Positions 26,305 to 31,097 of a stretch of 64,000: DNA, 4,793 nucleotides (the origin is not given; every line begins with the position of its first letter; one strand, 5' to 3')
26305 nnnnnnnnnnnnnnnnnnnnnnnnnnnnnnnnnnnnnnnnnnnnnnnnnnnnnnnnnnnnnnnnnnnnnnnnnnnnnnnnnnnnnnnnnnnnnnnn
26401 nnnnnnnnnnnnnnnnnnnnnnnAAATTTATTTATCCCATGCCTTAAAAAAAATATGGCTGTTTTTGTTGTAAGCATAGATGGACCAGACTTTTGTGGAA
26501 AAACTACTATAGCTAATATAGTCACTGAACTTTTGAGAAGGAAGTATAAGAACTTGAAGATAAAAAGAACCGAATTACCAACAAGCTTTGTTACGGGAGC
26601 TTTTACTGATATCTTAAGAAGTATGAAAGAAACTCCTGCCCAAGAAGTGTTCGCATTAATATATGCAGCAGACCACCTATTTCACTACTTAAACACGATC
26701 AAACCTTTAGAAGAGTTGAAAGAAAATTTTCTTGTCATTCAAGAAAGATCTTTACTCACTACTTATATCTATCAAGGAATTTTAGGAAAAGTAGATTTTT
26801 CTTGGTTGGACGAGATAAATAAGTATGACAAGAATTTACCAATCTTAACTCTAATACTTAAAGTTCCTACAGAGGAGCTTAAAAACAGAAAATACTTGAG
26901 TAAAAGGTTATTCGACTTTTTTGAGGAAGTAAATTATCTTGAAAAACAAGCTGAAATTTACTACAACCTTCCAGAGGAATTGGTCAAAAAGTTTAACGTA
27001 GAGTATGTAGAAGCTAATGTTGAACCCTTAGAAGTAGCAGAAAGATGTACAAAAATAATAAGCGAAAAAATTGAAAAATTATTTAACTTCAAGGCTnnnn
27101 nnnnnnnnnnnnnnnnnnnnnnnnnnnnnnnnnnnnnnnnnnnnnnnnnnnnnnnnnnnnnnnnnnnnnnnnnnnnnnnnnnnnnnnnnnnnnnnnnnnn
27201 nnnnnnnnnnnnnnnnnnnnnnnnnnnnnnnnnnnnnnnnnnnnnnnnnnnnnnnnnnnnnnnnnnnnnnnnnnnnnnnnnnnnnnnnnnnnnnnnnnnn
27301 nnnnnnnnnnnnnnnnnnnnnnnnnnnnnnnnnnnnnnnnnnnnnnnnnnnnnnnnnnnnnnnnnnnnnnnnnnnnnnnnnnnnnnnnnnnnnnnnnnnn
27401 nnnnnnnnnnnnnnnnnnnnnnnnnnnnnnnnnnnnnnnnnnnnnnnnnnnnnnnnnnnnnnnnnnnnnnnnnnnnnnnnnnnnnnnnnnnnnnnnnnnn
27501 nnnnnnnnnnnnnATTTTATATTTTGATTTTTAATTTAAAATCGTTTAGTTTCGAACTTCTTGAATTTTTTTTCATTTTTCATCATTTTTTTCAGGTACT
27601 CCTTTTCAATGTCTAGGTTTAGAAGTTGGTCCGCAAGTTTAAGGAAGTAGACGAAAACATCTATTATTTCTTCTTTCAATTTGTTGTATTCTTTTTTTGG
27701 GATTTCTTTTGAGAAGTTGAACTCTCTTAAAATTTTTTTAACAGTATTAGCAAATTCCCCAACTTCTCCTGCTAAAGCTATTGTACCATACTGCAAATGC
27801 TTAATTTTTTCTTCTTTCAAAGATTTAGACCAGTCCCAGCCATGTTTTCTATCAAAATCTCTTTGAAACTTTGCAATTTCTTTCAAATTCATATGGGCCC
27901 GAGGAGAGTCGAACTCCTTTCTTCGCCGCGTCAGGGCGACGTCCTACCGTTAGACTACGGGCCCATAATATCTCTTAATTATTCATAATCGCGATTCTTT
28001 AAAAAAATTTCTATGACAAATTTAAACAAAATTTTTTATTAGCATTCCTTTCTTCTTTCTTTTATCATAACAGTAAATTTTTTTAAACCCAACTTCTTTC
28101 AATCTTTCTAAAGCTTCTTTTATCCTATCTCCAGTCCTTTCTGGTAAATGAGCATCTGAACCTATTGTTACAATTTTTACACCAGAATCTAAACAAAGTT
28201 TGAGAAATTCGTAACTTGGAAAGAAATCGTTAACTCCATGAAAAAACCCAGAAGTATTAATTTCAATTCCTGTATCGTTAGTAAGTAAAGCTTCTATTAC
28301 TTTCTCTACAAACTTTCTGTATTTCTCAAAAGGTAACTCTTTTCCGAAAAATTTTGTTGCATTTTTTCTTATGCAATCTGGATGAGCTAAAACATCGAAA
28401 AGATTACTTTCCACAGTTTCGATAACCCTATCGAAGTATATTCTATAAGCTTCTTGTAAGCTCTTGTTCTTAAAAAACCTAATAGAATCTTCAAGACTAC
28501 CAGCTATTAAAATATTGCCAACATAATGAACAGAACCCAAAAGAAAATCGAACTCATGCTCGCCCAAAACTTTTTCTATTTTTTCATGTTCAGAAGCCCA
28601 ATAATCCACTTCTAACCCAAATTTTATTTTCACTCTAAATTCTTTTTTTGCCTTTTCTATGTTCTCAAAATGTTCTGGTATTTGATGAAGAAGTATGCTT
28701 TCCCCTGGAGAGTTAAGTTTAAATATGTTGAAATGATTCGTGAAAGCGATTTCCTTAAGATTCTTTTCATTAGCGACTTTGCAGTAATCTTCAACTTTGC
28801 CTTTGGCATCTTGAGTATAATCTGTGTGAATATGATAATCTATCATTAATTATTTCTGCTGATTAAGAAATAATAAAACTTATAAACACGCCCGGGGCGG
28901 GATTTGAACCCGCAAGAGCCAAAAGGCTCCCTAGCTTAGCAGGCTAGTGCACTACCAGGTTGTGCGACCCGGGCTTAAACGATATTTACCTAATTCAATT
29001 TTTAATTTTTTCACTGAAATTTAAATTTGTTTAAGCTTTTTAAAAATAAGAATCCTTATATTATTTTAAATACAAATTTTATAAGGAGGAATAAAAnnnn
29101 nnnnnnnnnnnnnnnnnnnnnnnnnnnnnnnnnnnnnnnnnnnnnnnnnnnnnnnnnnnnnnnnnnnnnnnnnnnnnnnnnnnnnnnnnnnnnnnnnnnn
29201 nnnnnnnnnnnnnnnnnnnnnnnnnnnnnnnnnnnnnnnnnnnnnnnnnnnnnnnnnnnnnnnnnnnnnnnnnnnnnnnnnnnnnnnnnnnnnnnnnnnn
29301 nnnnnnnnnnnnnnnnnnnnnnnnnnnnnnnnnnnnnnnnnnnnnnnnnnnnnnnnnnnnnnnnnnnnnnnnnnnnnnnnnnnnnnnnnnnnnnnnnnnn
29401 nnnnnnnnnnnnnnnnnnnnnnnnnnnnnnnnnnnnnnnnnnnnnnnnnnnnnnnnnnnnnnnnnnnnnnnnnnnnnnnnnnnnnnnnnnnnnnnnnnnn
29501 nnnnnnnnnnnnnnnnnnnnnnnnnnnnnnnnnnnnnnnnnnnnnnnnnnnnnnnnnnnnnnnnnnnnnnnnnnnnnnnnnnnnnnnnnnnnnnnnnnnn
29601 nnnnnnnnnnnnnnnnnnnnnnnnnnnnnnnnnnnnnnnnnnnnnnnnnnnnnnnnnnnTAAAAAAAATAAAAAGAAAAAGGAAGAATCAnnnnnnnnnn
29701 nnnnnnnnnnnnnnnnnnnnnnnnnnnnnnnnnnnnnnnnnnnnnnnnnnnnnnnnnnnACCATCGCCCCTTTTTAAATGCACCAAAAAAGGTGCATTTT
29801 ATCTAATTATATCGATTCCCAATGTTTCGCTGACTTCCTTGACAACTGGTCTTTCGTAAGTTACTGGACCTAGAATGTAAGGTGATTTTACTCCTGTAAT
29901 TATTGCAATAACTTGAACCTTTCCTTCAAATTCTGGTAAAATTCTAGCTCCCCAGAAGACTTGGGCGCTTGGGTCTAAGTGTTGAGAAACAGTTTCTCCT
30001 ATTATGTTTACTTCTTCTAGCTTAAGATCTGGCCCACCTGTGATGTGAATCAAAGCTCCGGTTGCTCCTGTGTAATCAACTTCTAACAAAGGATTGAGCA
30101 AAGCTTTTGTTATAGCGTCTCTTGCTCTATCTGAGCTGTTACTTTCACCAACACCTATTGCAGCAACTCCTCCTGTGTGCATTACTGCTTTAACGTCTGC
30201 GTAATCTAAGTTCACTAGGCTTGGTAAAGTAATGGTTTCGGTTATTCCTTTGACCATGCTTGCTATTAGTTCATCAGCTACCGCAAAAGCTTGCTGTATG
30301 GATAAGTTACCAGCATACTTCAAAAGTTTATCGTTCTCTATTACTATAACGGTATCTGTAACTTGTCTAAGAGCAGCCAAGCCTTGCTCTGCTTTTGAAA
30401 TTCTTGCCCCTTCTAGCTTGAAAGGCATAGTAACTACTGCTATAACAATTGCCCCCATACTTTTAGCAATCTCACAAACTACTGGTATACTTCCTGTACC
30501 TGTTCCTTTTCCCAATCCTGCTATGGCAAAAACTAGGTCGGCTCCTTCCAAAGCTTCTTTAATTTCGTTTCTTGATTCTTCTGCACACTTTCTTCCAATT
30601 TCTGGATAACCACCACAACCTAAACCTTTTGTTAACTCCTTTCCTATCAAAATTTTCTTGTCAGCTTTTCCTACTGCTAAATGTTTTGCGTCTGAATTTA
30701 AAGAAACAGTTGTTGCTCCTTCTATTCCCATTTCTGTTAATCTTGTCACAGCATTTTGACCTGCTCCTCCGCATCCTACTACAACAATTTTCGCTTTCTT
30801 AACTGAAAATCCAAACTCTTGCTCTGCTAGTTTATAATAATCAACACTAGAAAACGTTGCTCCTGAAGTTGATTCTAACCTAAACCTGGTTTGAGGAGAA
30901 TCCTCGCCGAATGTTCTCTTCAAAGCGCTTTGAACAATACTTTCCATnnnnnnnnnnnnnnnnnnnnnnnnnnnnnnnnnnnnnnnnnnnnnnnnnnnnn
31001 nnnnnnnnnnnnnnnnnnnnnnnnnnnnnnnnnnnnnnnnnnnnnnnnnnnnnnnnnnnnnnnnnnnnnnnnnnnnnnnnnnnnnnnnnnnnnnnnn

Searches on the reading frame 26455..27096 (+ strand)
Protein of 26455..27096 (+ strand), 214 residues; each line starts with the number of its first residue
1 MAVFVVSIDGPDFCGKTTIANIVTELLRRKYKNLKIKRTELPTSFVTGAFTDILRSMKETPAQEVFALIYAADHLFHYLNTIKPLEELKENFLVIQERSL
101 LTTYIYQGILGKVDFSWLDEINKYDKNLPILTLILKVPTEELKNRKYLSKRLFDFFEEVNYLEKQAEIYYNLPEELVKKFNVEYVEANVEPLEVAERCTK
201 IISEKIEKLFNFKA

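Call 39: search_protein_families(library=pfam, proteins=[window:26455-27096:+], max_evalue=0.01)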
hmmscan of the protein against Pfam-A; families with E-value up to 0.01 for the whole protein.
window:26455-27096:+ (214 aa): 1 family
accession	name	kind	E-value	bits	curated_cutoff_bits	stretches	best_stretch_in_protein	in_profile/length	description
PF02223.23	Thymidylate_kin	-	3.1e-19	69.8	27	1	8-190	1-179/185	Thymidylate kinase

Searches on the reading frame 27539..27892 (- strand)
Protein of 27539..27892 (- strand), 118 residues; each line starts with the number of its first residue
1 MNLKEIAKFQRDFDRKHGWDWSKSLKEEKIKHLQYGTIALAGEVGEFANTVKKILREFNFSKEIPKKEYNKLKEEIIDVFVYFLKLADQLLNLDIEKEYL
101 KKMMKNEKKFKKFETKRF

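Call 39: search_protein_families(library=pfam, proteins=[window:27539-27892:-], max_evalue=0.01)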
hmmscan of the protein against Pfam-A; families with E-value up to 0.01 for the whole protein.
window:27539-27892:- (118 aa): 4 families
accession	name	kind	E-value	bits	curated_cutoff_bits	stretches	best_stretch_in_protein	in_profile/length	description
PF08761.16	dUTPase_2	-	0.00011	22.9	22.9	1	2-96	1-88/162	dUTPase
PF03819.22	MazG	-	0.001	19.7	22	1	39-107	9-67/74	MazG nucleotide pyrophosphohydrolase domain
PF11586.13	DUF3242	-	0.0059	16.9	25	1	34-80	27-72/126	Protein of unknown function (DUF3242)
PF08776.16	VASP_tetra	-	0.0062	16.5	25.8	1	66-80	16-30/36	VASP tetramerisation domain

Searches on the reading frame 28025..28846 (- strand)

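Call 39: search_protein_families(library=pfam, proteins=[window:28025-28846:-], max_evalue=0.01)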
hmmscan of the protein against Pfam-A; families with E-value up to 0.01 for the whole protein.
window:28025-28846:- (274 aa): 2 families
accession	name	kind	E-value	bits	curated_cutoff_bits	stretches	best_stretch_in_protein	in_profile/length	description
PF02811.25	PHP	-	1.3e-28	100.8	26.4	1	3-199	1-164/164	PHP domain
PF04055.27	Radical_SAM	-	0.0042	17.7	29.5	0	176-256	59-143/166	Radical SAM superfamily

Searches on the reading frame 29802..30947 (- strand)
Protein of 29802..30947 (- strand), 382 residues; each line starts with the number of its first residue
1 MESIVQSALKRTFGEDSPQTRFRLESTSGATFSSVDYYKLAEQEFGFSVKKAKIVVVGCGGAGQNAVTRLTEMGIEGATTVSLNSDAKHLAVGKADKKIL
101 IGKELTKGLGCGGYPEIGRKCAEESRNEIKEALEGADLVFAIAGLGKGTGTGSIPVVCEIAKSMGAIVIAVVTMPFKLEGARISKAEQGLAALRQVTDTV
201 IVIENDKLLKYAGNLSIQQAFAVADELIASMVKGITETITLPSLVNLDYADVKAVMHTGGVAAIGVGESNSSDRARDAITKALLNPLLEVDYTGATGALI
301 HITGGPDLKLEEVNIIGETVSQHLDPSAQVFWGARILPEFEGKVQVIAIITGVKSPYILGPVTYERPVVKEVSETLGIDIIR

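Call 12: find_homologous_proteins(query=window:29802-30947:-, max_evalue=1e-30)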
Query window:29802-30947:- (382 aa): 7913 proteins with E <= 1e-30 among 8000 candidates; the best 120 are listed.
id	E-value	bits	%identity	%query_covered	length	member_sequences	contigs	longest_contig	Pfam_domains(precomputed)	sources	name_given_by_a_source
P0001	7.7e-233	790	96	100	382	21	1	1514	PF00091.32,PF12327.14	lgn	-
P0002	2.0e-224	763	93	100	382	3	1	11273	PF00091.32,PF12327.14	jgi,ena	-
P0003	6.5e-222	754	89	100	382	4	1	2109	PF00091.32,PF12327.14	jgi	-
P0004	8.0e-221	751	91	100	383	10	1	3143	PF00091.32,PF12327.14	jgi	-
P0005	1.0e-220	750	89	100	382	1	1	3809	PF00091.32,PF12327.14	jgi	-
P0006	2.4e-220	749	88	100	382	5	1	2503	PF00091.32,PF12327.14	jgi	-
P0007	2.5e-220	749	88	100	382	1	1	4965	PF00091.32,PF12327.14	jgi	jgi:cell division protein FtsZ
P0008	4.6e-220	748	90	100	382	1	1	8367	PF00091.32,PF12327.14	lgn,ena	-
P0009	9.7e-219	744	88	100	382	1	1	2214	PF00091.32,PF12327.14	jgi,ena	-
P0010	1.8e-218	743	89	100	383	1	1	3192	PF00091.32,PF12327.14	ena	-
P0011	4.4e-218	742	90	100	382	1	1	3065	PF00091.32,PF12327.14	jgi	jgi:cell division protein FtsZ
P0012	4.7e-218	742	90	100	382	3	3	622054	PF00091.32,PF12327.14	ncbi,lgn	ncbi:MAG: cell division protein FtsZ [Candidatus Aenigmatarchaeota archaeon]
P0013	5.9e-218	741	87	100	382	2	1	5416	PF00091.32,PF12327.14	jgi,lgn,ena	-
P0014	7.3e-218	741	87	100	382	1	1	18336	PF00091.32,PF12327.14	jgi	-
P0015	8.0e-218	741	89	100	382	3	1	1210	PF00091.32,PF12327.14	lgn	-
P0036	1.2e-215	734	88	100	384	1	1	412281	PF00091.32,PF12327.14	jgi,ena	-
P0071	6.2e-213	725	87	100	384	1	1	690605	PF00091.32,PF12327.14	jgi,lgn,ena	-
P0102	8.3e-210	714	85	100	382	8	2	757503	PF00091.32,PF12327.14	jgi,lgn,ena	jgi:cell division protein FtsZ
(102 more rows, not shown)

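Call 13: find_encoding_contigs(protein=P0012, flank=6000, max_places=3)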
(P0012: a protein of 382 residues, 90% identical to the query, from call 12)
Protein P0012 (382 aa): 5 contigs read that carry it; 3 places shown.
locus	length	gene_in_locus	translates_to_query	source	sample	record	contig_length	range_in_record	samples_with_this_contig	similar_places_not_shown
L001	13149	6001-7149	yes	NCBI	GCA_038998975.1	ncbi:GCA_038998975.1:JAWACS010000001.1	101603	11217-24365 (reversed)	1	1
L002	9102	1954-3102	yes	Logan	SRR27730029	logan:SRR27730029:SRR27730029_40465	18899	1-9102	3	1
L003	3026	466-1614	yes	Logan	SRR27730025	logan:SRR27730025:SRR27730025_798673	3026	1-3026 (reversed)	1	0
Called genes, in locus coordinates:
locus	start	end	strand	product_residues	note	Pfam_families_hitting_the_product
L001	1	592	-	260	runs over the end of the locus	PF02735:Ku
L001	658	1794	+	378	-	PF01180:DHO_dh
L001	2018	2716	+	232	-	PF01255:Prenyltransf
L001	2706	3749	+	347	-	PF01494:FAD_binding_3, PF01946:Thi4 (faint)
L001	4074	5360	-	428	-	PF01336:tRNA_anti-codon, PF00152:tRNA-synt_2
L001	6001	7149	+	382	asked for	PF00091:Tubulin, PF12327:FtsZ_C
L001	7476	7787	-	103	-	PF05239:PRC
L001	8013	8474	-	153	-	PF00578:AhpC-TSA, PF08534:Redoxin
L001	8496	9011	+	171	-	PF08123:DOT1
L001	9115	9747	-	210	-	PF02223:Thymidylate_kin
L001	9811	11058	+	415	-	PF02308:MgtC, PF13194:DUF4010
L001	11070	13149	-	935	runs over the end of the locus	PF00270:DEAD, PF04851:ResIII (weak), PF00271:Helicase_C, PF19306:WHD_Lhr, PF08494:DEAD_assoc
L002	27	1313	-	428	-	PF01336:tRNA_anti-codon, PF00152:tRNA-synt_2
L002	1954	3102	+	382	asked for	PF00091:Tubulin, PF12327:FtsZ_C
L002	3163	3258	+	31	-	-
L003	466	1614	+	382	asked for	PF00091:Tubulin, PF12327:FtsZ_C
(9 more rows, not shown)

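Call 14: find_encoding_contigs(protein=P0002, flank=6000, max_places=3)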
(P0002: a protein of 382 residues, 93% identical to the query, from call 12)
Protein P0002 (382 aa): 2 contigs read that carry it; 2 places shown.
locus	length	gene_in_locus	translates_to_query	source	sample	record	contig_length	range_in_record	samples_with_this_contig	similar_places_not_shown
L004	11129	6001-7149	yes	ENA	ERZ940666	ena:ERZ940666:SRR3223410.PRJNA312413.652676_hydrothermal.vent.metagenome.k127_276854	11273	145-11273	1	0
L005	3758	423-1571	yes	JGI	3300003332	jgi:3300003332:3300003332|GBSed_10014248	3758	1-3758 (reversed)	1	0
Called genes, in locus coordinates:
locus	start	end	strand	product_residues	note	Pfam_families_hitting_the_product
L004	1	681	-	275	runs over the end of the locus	?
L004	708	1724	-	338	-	PF01694:Rhomboid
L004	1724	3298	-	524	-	PF13589:HATPase_c_3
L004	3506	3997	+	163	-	-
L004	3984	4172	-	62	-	PF02637:GatB_Yqey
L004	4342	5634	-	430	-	PF01336:tRNA_anti-codon, PF00152:tRNA-synt_2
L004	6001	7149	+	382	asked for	PF00091:Tubulin, PF12327:FtsZ_C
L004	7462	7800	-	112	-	PF00190:Cupin_1, PF19480:DUF6016 (faint), PF07883:Cupin_2, PF02311:AraC_binding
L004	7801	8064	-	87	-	PF05402:PqqD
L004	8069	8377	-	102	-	PF05239:PRC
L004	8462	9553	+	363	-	PF00850:Hist_deacetyl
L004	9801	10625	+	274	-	PF02811:PHP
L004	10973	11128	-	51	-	?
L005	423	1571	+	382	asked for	PF00091:Tubulin, PF12327:FtsZ_C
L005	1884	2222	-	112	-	PF00190:Cupin_1, PF19480:DUF6016 (faint), PF07883:Cupin_2, PF02311:AraC_binding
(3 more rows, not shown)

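Call 19: find_encoding_contigs(protein=P0036, flank=10000, max_places=1)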
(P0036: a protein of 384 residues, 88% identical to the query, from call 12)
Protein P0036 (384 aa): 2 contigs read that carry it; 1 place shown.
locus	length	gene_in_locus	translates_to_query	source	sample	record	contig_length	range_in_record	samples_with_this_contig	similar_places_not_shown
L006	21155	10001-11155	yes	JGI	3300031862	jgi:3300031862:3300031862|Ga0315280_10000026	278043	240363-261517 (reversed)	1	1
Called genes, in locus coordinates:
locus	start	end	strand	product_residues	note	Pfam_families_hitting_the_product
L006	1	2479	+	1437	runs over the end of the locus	PF14890:Intein_splicing, PF14528:LAGLIDADG_3, PF00270:DEAD, PF00271:Helicase_C, PF19306:WHD_Lhr, PF08494:DEAD_assoc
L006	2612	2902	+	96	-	-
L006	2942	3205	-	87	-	-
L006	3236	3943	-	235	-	PF01694:Rhomboid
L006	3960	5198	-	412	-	PF02308:MgtC, PF13194:DUF4010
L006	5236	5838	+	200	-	PF02223:Thymidylate_kin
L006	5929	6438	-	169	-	PF08123:DOT1, PF02353:CMAS (weak)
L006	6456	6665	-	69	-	-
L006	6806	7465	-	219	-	PF14528:LAGLIDADG_3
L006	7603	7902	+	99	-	PF05239:PRC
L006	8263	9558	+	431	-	PF01336:tRNA_anti-codon, PF00152:tRNA-synt_2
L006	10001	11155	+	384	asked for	PF00091:Tubulin, PF12327:FtsZ_C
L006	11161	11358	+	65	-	-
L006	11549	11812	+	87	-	-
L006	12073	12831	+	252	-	PF14527:LAGLIDADG_WhiA (faint), PF14528:LAGLIDADG_3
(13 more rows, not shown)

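Call 20: find_encoding_contigs(protein=P0102, flank=10000, max_places=1)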
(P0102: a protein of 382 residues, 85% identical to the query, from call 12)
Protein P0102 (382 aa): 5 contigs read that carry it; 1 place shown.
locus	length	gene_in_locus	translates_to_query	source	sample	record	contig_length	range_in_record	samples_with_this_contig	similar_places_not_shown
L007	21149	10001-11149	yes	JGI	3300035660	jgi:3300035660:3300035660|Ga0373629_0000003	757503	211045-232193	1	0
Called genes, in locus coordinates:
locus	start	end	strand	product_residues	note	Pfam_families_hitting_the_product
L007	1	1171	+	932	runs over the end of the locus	PF00270:DEAD, PF04851:ResIII (weak), PF00271:Helicase_C, PF19306:WHD_Lhr, PF08494:DEAD_assoc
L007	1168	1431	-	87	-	-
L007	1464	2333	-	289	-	PF01694:Rhomboid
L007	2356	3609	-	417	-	PF02308:MgtC, PF13194:DUF4010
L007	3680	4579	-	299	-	PF13263:PHP_C (weak)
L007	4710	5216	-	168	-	PF02475:TRM5-TYW2_MTfase (weak), PF08123:DOT1, PF01135:PCMT (weak), PF02353:CMAS (weak), PF06325:PrmA, PF07021:MetW (weak), PF13847:Methyltransf_31 (weak), PF13649:Methyltransf_25 (weak)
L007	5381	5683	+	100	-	PF05239:PRC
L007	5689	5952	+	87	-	PF05402:PqqD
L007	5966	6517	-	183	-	PF06713:bPH_4 (faint), PF10882:bPH_5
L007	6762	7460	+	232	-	-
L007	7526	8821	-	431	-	PF01336:tRNA_anti-codon, PF00152:tRNA-synt_2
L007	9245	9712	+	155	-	-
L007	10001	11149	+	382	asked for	PF00091:Tubulin, PF12327:FtsZ_C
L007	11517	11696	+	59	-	PF02637:GatB_Yqey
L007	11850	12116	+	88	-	PF16325:Peptidase_U32_C (weak), PF03144:GTP_EFTU_D2 (faint)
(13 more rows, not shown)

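Call 21: find_encoding_contigs(protein=P0071, flank=10000, max_places=1)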
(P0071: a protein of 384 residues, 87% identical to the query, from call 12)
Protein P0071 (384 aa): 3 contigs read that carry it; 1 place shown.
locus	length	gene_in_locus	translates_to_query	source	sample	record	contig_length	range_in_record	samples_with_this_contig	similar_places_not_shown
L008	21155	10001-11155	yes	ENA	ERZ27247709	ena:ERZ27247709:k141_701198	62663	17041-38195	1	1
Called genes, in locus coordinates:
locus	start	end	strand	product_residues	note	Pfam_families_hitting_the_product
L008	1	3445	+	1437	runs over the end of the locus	PF14890:Intein_splicing, PF14528:LAGLIDADG_3, PF00270:DEAD, PF00271:Helicase_C, PF19306:WHD_Lhr, PF08494:DEAD_assoc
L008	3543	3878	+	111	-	PF03819:MazG, PF12643:MazG-like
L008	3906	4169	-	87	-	-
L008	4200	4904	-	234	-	PF01694:Rhomboid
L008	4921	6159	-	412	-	PF02308:MgtC, PF13194:DUF4010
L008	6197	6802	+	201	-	PF02223:Thymidylate_kin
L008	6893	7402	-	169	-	PF08123:DOT1, PF02353:CMAS (weak), PF13649:Methyltransf_25 (weak)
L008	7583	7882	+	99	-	PF05239:PRC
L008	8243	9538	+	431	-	PF01336:tRNA_anti-codon, PF00152:tRNA-synt_2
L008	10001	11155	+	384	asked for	PF00091:Tubulin, PF12327:FtsZ_C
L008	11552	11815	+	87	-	-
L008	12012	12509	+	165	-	-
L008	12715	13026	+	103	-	-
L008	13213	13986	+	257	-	PF00575:S1, PF07541:EIF_2_alpha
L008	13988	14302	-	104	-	-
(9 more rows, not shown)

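Call 33: find_encoding_contigs(protein=P0001, flank=3000, max_places=10)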
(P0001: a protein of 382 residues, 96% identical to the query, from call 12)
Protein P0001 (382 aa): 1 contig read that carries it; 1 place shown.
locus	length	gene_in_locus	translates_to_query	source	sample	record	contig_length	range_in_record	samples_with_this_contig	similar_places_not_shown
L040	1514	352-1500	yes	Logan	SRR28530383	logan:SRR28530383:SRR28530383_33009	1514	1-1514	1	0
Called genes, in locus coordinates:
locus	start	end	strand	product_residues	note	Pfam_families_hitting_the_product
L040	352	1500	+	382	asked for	PF00091:Tubulin, PF12327:FtsZ_C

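Call 34: find_encoding_contigs(protein=window:29802-30947:-, flank=3000, max_places=10)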
Protein window:29802-30947:- (382 aa): no gene with exactly this product is on record in the collection.
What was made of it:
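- Tried and rejected: It is not on record in the protein collection (call 34).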
